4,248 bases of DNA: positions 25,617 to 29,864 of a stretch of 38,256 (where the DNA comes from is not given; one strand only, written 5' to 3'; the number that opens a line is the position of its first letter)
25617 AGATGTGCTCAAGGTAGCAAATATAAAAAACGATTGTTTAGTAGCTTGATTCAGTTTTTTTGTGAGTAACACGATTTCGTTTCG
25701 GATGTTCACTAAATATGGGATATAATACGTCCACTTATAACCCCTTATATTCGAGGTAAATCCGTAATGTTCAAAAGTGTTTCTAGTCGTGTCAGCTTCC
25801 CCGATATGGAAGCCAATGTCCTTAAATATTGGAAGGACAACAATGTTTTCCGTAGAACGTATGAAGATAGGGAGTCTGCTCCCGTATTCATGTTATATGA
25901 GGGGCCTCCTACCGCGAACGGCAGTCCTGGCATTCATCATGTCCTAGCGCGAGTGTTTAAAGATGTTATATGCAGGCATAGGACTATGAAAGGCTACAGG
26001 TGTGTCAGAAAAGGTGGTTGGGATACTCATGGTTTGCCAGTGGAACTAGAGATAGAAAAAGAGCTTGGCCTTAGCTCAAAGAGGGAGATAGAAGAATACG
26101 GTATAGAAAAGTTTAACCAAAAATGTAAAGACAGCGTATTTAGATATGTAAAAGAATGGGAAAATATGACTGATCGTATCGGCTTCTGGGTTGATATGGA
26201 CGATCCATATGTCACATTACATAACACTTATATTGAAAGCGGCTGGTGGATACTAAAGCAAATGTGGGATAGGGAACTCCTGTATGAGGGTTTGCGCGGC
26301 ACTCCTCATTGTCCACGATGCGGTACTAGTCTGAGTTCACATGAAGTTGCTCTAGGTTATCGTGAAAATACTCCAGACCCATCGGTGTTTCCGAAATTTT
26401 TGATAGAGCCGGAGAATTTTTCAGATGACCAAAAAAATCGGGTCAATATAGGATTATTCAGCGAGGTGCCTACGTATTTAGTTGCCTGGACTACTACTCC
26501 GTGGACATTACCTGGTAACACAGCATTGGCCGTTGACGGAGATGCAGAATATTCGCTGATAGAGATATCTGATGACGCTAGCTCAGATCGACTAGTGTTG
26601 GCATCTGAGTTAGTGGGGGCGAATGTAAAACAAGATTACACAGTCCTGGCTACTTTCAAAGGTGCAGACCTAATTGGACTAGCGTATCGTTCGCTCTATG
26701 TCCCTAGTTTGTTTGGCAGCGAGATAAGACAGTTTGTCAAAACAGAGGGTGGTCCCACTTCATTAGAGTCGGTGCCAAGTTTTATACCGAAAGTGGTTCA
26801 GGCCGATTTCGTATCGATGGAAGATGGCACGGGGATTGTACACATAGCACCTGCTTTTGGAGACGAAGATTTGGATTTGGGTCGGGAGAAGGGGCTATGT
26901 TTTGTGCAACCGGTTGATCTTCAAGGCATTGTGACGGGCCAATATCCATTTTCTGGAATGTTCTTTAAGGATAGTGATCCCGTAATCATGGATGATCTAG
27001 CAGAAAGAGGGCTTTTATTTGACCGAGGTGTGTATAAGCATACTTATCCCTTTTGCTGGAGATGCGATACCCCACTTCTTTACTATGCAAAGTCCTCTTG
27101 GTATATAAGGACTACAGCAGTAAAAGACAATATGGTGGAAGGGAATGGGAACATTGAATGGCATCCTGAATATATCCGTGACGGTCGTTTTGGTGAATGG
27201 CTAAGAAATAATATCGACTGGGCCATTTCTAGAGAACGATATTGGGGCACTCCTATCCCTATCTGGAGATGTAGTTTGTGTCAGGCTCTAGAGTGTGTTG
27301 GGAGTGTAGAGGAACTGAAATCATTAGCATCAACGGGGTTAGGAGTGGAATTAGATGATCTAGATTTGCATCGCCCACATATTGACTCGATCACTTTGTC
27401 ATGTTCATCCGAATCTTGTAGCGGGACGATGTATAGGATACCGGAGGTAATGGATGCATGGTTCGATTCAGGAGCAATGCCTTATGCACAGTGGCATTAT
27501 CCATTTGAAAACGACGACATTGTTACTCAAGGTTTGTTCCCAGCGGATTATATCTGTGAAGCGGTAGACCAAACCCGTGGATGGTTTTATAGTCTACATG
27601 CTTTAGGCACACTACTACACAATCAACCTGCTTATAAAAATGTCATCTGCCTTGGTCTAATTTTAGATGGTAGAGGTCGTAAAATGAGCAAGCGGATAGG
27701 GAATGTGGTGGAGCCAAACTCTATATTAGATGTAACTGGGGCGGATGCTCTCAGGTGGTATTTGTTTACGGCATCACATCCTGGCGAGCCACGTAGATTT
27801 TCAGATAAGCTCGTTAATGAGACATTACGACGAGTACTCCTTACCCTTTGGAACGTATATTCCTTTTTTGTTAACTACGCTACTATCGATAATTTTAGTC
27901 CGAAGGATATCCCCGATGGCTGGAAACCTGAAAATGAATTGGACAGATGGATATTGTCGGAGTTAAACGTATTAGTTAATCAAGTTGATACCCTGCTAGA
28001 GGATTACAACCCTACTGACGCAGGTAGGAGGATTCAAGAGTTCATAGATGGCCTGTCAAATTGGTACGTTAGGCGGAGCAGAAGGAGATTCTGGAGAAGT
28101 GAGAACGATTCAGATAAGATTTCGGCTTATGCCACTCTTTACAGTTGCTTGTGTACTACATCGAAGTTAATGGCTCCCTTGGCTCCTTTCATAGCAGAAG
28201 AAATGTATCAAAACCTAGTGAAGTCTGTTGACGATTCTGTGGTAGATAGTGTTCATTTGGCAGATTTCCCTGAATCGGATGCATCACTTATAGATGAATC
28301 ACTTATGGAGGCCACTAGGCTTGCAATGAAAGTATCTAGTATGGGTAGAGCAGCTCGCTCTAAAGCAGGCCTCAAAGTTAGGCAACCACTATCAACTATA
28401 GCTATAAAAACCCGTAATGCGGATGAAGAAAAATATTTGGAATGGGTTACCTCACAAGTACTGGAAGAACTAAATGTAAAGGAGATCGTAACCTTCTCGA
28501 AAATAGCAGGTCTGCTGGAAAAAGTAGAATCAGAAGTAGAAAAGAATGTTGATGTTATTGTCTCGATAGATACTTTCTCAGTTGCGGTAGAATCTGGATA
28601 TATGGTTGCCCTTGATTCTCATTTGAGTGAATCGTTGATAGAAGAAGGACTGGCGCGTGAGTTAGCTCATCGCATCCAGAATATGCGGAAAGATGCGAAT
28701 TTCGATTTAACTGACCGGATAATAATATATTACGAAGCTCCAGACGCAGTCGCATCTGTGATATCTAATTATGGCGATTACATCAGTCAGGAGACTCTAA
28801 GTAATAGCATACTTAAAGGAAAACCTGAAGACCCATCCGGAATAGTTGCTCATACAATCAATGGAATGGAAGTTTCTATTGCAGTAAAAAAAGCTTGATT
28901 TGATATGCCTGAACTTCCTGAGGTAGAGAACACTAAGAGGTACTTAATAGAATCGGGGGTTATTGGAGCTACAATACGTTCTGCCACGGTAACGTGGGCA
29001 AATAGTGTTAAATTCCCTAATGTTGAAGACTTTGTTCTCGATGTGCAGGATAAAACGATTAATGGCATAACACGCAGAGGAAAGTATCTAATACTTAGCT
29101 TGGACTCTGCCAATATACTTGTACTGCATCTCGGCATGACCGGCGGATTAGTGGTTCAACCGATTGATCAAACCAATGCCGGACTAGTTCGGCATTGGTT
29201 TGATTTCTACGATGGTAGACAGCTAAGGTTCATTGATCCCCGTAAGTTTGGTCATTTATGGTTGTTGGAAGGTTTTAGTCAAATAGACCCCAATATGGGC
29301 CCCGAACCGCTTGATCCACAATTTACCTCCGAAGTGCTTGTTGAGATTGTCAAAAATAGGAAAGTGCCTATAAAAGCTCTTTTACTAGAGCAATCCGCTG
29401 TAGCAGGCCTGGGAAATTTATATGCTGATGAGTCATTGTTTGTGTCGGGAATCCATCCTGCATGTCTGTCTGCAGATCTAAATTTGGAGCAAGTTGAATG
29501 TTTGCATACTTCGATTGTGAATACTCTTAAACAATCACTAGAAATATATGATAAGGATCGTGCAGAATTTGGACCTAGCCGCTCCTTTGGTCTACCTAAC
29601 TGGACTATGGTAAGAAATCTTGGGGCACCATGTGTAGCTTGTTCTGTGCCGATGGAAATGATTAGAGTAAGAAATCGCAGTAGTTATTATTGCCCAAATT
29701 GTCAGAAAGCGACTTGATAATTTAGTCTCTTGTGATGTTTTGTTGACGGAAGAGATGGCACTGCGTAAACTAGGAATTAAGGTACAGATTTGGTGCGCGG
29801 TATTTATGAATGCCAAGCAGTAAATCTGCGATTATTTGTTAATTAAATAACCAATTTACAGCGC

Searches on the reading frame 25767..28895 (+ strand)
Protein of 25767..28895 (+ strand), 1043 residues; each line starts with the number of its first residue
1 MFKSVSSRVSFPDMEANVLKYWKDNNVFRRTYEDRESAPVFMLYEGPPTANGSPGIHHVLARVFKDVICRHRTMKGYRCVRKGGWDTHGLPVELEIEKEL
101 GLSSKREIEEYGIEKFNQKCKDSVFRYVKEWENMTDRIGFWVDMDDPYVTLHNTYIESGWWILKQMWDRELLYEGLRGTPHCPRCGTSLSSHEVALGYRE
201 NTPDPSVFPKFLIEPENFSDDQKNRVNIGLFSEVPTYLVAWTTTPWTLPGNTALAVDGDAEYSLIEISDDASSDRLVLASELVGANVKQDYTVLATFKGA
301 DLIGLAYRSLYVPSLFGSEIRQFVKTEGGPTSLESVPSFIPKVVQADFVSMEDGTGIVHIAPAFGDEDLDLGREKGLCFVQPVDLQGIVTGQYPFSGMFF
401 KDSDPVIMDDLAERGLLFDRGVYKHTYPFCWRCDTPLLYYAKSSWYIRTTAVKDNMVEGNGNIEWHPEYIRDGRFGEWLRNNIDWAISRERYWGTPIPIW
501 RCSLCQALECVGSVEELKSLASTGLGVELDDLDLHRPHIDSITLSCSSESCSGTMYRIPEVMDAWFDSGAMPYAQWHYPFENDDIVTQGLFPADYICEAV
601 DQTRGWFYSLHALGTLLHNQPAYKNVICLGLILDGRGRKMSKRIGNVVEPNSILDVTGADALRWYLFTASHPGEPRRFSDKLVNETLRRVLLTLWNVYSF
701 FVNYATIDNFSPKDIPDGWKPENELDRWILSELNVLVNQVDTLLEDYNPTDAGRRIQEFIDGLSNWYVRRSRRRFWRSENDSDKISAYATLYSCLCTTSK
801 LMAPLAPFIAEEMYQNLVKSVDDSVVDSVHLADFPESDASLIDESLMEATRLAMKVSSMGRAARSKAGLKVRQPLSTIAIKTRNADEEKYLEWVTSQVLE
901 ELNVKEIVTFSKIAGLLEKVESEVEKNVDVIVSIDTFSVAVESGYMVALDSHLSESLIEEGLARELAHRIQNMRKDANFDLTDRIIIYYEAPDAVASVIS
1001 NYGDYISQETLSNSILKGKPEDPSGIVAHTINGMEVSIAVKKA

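Call 46: search_protein_families(library=pfam, proteins=[window:25767-28895:+], max_evalue=0.00001)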
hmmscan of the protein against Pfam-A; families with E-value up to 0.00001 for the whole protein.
window:25767-28895:+ (1043 aa): 4 families
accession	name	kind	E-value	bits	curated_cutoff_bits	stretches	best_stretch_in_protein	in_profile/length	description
PF00133.28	tRNA-synt_1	-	3.7e-115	385.4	22.7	1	18-670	2-406/414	tRNA synthetases class I (I, L, M and V)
PF08264.19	Anticodon_1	-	7.5e-33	113.9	25.1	1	726-877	1-146/148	Anticodon-binding domain of tRNA ligase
PF19302.4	DUF5915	-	1.4e-27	97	27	1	933-1042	88-194/195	Domain of unknown function (DUF5915)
PF09334.17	tRNA-synt_1g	-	3.7e-13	49.5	20.1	0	50-111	10-70/391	tRNA synthetases class I (M)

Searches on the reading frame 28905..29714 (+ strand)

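Call 46: search_protein_families(library=pfam, proteins=[window:28905-29714:+], max_evalue=0.00001)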
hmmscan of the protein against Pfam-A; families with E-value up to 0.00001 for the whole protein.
window:28905-29714:+ (270 aa): 3 families
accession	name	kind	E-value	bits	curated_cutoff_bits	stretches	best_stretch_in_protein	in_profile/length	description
PF01149.29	Fapy_DNA_glyco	-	5.9e-30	104.7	25.5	1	1-117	1-116/117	Formamidopyrimidine-DNA glycosylase N-terminal domain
PF06831.19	H2TH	-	1.3e-25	89.6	34.7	1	131-214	1-84/93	Formamidopyrimidine-DNA glycosylase H2TH domain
PF06827.20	zf-FPG_IleRS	-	3.3e-06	27.3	21.3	1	242-268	3-29/30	Zinc finger found in FPG and IleRS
